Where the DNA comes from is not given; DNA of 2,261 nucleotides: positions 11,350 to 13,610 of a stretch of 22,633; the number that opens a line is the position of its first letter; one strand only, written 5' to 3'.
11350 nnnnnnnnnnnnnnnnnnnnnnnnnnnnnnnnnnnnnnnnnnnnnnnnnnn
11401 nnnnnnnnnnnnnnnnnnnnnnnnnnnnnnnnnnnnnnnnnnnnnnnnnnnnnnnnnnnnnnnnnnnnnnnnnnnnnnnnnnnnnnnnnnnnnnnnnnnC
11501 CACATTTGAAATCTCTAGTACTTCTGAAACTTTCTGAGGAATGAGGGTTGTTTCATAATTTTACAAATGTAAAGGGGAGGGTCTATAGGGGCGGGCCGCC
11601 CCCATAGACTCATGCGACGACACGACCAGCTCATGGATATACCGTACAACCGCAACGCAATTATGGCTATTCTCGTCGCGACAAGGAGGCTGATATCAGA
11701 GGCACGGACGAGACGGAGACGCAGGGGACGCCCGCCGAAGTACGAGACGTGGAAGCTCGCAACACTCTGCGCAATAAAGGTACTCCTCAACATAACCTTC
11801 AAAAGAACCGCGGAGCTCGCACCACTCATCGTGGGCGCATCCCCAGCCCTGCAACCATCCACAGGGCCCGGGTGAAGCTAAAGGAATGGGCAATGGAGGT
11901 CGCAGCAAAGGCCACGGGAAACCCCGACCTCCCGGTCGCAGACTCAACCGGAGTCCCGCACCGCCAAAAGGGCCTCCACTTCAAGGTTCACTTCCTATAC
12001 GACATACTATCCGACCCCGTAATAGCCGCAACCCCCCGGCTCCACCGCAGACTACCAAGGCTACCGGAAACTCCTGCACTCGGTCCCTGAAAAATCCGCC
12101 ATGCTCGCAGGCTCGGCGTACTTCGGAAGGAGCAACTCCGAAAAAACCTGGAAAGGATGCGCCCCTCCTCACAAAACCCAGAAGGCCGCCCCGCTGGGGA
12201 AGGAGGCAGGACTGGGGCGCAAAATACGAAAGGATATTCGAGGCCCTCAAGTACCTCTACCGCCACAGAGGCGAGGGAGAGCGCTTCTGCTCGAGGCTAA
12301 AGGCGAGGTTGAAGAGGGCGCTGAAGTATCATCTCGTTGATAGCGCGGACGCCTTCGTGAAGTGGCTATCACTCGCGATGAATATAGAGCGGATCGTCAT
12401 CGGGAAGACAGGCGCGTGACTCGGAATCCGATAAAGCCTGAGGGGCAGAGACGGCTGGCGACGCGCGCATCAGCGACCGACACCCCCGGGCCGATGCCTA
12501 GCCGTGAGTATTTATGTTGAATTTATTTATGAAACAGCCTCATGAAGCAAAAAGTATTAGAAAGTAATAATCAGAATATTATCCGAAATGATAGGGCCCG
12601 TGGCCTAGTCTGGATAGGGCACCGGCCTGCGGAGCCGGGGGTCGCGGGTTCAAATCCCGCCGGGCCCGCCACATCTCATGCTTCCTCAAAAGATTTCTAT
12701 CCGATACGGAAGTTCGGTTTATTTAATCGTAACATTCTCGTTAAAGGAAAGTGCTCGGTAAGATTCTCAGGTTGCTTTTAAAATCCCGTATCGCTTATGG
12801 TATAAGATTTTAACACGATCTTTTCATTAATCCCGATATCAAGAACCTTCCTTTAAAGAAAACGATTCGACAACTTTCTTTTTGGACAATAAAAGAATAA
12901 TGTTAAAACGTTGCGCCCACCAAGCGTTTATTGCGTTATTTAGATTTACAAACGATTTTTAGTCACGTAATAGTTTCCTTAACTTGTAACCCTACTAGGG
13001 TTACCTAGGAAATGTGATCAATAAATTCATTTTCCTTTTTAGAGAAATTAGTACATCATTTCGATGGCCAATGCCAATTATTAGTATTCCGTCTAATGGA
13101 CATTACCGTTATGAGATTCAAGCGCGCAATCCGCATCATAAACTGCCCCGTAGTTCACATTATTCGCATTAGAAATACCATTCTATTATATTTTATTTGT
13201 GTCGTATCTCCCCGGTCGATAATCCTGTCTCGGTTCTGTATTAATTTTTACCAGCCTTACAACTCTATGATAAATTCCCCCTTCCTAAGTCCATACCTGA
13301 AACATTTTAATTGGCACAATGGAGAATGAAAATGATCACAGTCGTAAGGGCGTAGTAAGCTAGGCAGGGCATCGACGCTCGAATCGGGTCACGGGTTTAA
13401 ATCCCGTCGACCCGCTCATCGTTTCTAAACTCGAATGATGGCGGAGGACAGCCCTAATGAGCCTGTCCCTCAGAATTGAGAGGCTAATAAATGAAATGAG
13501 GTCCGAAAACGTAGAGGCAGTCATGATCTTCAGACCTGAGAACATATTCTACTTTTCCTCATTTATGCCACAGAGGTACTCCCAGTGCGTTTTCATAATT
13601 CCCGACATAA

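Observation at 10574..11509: Intact second MtrH paralogue that has replaced all four recognisable pterin-binding residues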

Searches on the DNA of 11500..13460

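Call 56: search_rna_families(source=window, start=11500, end=13460, threshold=evalue, max_evalue=1)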
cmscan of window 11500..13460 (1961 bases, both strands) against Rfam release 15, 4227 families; matches with E-value up to 1: 5.
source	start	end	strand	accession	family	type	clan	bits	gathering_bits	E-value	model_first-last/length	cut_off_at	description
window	12594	12668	+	RF00005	tRNA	Gene; tRNA;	CL00001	66.1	29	1.1e-13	1-71/71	no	tRNA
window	12594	12669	-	RF04354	Plastid-ycf2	Cis-reg;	-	23.4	65.7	0.068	1-75/75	no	Plastid-ycf2 5UTR RNA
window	12538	12632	+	RF01477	rli43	Gene; sRNA;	-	22.8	100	0.0078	79-174/255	no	Listeria sRNA rli43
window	12616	12706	+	RF02553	YrlA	Gene; sRNA;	-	20.5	69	0.32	1-114/114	no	Y RNA-like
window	12618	12667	+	RF01684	mascRNA-menRNA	Gene;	-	19.7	42.5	0.76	1-56/56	no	MALAT1-associated small cytoplasmic RNA/MEN beta RNA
